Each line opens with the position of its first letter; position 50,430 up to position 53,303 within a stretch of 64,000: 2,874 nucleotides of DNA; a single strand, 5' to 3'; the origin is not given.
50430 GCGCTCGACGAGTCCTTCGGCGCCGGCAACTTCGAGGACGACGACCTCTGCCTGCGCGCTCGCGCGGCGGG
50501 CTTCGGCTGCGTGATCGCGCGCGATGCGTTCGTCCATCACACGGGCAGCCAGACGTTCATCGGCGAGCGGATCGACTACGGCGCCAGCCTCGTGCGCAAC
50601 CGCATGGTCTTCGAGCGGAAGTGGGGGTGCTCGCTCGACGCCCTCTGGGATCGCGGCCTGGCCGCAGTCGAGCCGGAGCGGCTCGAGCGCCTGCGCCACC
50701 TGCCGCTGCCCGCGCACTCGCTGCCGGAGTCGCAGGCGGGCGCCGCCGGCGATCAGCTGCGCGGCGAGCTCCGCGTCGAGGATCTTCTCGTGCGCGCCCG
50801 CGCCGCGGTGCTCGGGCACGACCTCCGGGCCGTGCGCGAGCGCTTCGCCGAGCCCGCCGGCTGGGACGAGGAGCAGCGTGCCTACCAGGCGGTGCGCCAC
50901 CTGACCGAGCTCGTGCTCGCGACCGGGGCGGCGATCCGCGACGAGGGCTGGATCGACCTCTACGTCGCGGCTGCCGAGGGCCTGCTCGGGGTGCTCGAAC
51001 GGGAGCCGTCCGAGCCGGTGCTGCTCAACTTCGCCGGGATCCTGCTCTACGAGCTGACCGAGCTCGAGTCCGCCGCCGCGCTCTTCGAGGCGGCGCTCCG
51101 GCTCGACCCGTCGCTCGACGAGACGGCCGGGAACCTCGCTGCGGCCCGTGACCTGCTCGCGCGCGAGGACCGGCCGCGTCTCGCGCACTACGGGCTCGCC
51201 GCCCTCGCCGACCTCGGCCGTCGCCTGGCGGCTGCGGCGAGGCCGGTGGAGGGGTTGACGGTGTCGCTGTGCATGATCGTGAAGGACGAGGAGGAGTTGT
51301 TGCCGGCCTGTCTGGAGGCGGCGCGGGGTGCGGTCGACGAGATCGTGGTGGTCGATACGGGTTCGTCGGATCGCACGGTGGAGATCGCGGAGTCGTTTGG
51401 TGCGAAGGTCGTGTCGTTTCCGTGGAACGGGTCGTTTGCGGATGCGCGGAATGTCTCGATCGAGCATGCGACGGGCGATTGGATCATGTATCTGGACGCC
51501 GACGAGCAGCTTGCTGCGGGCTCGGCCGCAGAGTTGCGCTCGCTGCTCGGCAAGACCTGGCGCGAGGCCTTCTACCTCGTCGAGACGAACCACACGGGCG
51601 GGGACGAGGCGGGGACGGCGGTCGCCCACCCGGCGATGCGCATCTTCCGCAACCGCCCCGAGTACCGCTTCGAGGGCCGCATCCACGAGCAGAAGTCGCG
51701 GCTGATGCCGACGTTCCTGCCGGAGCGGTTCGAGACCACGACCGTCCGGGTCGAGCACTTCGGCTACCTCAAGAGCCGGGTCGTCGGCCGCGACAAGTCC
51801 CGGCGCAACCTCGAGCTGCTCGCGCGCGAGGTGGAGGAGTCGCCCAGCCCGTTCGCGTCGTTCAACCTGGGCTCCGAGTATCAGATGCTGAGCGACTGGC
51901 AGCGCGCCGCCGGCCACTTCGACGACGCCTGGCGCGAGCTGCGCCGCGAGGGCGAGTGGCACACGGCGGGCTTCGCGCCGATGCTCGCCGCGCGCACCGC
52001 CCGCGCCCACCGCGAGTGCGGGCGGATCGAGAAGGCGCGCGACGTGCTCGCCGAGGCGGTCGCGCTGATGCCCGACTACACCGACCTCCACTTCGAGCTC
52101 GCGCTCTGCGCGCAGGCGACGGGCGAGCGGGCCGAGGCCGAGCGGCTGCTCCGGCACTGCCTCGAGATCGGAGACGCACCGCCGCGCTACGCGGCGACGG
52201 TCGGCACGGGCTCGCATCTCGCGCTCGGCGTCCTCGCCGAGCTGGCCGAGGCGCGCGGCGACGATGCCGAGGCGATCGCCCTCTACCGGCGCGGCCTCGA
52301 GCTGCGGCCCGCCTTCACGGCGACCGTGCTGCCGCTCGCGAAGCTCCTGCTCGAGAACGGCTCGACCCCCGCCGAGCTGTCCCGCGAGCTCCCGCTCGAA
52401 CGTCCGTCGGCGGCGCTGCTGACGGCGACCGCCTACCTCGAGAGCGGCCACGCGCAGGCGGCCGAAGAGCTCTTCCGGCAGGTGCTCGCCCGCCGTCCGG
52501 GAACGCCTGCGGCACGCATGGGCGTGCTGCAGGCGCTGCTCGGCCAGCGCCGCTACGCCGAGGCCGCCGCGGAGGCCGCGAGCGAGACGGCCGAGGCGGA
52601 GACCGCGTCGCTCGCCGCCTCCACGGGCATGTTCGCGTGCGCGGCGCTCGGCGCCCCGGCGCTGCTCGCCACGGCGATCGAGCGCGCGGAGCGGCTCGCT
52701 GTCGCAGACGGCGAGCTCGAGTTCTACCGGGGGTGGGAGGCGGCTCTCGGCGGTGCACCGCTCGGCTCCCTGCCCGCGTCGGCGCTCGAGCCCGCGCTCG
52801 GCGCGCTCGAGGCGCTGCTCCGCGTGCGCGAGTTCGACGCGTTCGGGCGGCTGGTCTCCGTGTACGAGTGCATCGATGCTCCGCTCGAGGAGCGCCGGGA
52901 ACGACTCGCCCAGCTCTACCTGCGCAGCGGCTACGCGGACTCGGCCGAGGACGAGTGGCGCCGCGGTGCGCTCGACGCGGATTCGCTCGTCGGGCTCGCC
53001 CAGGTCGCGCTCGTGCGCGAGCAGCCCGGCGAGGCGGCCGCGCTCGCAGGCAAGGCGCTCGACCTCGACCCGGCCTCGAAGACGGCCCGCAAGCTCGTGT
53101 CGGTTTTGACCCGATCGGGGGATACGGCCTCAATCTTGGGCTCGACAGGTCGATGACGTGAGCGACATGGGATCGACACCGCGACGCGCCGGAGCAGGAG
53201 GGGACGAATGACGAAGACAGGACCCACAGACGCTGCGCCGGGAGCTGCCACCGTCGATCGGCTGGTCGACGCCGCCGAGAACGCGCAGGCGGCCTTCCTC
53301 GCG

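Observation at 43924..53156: Two tandem giant multi-glycosyltransferase/TPR proteins embedded in the flagellar locus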

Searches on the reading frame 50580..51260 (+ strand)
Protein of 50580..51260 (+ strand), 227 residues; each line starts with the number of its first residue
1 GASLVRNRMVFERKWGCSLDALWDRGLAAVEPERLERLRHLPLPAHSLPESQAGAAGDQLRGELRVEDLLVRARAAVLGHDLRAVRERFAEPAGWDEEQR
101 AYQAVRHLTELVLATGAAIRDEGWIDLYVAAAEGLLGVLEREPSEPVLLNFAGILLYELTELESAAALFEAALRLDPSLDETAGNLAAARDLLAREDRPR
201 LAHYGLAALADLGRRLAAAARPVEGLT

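Call 33: search_protein_families(library=pfam, proteins=[window:50580-51260:+], max_evalue=0.01)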
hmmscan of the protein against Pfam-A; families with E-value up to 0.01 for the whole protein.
window:50580-51260:+ (227 aa): 1 family
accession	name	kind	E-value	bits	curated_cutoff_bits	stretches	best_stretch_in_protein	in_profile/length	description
PF07719.23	TPR_2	-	0.0014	19.1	27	1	148-178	3-33/34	Tetratricopeptide repeat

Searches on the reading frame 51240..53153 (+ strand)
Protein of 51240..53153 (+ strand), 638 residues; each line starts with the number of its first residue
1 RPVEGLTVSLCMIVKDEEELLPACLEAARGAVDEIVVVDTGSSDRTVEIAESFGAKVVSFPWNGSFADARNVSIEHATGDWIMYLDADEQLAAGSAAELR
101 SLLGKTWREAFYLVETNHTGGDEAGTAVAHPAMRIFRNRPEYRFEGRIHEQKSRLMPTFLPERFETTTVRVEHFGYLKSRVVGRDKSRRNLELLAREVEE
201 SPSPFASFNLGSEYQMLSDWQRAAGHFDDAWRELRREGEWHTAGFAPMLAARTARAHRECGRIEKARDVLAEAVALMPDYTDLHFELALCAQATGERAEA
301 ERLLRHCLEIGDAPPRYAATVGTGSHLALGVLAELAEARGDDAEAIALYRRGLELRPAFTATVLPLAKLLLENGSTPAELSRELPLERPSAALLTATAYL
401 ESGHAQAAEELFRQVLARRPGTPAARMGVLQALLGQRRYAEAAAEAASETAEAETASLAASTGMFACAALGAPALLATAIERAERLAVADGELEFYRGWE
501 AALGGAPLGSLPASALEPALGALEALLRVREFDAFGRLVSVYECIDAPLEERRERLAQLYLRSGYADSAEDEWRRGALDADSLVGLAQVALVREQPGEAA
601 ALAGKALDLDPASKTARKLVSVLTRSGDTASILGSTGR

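Call 28: search_solved_structures(query=window:51240-53153:+, max_evalue=0.01, show_alignments=4)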
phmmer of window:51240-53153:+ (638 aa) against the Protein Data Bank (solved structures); distinct sequences matched with E-value up to 0.01: 29.
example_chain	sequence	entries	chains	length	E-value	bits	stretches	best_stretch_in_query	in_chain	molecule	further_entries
22ao_A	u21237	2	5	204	3.1e-33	118.5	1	8-199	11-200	GmaR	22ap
7msp_A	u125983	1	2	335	5.9e-17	64.7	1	7-225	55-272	SPbeta prophage-derived glycosyltransferase SunS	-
7msn_A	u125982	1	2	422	1.1e-16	63.8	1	7-225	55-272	SPbeta prophage-derived glycosyltransferase SunS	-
7msk_A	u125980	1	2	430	2e-11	46.5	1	12-203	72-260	Glyco_trans_2-like domain-containing protein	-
7yeh_B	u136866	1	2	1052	8.1e-09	37.8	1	254-380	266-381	UDP-N-acetylglucosamine--peptide N-acetylglucosaminyltransferase 110 kDa subunit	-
7yea_A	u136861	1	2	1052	8.1e-09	37.8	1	254-380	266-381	UDP-N-acetylglucosamine--peptide N-acetylglucosaminyltransferase 110 kDa subunit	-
7ntf_A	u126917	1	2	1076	8.9e-09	37.7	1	254-380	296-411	Isoform 1 of UDP-N-acetylglucosamine--peptide N-acetylglucosaminyltransferase 110 kDa subu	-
7x9r_A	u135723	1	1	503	1.9e-08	36.6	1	147-309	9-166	Glycosyl transferase family 2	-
6eou_A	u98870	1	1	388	2.6e-08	36.2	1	252-380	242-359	UDP-N-acetylglucosamine--peptide N-acetylglucosaminyltransferase 110 kDa subunit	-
1w3b_A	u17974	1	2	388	3.3e-08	35.8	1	253-380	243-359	UDP-N-ACETYLGLUCOSAMINE--PEPTIDE N-ACETYLGLUCOSAMINYLTRANSFERASE 110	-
5lwv_A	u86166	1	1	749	0.00013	23.9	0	319-380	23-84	Host cell factor 1,UDP-N-acetylglucosamine--peptide N-acetylglucosaminyltransferase 110 kD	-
2pl2_A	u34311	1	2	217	0.0002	23.4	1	256-365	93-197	Hypothetical conserved protein TTC0263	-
5lvv_A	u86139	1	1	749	0.0002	23.3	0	319-380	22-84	UDP-N-acetylglucosamine--peptide N-acetylglucosaminyltransferase 110 kDa subunit,UDP-N-ace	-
9omj_A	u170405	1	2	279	0.00054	21.9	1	18-90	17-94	Glycosyltransferase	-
9omm_A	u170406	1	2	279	0.00057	21.8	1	18-90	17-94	Glycosyltransferase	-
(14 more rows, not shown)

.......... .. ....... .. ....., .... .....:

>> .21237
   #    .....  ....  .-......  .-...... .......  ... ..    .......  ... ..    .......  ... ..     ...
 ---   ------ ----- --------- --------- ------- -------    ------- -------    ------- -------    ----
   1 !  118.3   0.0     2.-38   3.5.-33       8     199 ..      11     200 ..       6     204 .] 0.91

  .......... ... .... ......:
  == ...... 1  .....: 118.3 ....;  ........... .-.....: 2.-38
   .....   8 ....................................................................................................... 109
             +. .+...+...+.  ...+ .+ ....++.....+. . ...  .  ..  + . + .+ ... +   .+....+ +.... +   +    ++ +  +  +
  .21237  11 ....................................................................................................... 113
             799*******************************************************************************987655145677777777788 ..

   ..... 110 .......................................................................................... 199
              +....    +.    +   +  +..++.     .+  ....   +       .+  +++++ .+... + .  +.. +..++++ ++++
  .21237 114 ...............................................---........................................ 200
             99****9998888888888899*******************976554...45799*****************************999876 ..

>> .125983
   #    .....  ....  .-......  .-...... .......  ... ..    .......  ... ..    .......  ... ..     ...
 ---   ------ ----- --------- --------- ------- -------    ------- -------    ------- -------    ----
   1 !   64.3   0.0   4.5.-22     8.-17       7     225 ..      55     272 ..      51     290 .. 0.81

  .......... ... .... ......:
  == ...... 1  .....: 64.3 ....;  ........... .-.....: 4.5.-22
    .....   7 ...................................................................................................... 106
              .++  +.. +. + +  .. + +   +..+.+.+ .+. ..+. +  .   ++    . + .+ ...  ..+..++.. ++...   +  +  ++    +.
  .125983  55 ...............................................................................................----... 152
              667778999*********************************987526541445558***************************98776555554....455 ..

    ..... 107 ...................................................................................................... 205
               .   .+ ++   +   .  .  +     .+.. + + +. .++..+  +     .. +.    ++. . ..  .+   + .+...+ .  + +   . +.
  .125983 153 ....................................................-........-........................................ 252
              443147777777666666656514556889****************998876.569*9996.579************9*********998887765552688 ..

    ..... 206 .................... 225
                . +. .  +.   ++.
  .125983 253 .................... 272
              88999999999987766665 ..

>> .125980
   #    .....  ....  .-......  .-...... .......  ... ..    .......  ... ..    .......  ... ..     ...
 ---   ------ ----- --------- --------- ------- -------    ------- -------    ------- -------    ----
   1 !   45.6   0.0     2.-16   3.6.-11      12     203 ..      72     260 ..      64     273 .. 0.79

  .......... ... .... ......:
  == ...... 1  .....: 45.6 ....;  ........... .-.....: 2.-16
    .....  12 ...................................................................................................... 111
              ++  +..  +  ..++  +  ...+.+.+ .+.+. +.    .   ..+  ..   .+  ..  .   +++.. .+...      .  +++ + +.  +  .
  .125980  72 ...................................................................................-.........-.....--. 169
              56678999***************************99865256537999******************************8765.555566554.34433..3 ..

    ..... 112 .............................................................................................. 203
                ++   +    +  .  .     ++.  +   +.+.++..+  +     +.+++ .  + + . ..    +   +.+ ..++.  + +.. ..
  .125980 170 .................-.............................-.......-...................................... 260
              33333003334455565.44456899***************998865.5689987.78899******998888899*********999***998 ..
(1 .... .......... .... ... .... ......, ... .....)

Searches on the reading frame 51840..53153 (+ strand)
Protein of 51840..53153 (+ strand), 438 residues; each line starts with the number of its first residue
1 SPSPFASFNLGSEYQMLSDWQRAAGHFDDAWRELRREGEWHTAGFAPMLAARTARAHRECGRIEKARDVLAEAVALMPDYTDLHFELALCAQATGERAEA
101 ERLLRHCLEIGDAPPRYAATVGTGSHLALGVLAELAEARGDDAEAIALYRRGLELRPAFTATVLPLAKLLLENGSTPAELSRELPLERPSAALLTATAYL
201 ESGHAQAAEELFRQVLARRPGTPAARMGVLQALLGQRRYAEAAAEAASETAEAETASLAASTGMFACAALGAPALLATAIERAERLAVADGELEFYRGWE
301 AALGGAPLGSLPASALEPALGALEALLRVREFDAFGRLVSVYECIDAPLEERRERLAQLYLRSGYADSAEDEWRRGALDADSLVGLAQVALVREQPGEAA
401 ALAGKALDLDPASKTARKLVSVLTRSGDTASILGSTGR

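Call 33: search_protein_families(library=pfam, proteins=[window:51840-53153:+], max_evalue=0.01)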
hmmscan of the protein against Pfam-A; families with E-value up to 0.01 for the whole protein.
window:51840-53153:+ (438 aa): 15 families
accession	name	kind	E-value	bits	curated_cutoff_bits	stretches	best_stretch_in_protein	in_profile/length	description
PF07719.23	TPR_2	-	1.4e-18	65.8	27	0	128-158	3-33/34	Tetratricopeptide repeat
PF14559.12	TPR_19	-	1.1e-17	64.6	25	2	61-119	5-63/68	Tetratricopeptide repeat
PF13428.12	TPR_14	-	2.4e-11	43.6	23.5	3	51-88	5-42/44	Tetratricopeptide repeat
PF24575.1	TPR_Slam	-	9.9e-10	39.2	35.2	1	132-176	53-97/104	Surface lipoprotein assembly modifier, N-terminal TPR repeats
PF00515.34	TPR_1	-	1.1e-09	38.1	27.8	0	128-157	3-32/34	Tetratricopeptide repeat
PF13181.12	TPR_8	-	2.6e-09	36.9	25.7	0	130-158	5-33/34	Tetratricopeptide repeat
PF13414.12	TPR_11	-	2.7e-09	37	26.8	1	55-89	2-36/42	TPR repeat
PF13432.12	TPR_16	-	1.4e-08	35.5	32.7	1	194-250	2-57/65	Tetratricopeptide repeat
PF13176.12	TPR_7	-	1.9e-07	31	27.9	1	128-156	1-29/36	Tetratricopeptide repeat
PF13424.12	TPR_12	-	6.1e-07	30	30.1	1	54-110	10-74/77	Tetratricopeptide repeat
PF12895.13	ANAPC3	-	2.3e-05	25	27.2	0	187-243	21-76/82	Anaphase-promoting complex, cyclosome, subunit 3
PF13429.12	TPR_15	-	0.00015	21.8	26.2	0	124-160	144-180/280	Tetratricopeptide repeat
PF25060.1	ARM_TT21_2nd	-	0.00045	20.2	27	0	56-110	199-251/270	Tetratricopeptide repeat protein 21 second ARM domain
PF13174.12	TPR_6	-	0.00047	21.1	26.3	0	191-221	2-32/33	Tetratricopeptide repeat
PF23914.1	TPR_CcmH_CycH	-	0.0012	19.2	42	0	56-108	59-114/158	Cytochrome c-type biogenesis protein H TPR domain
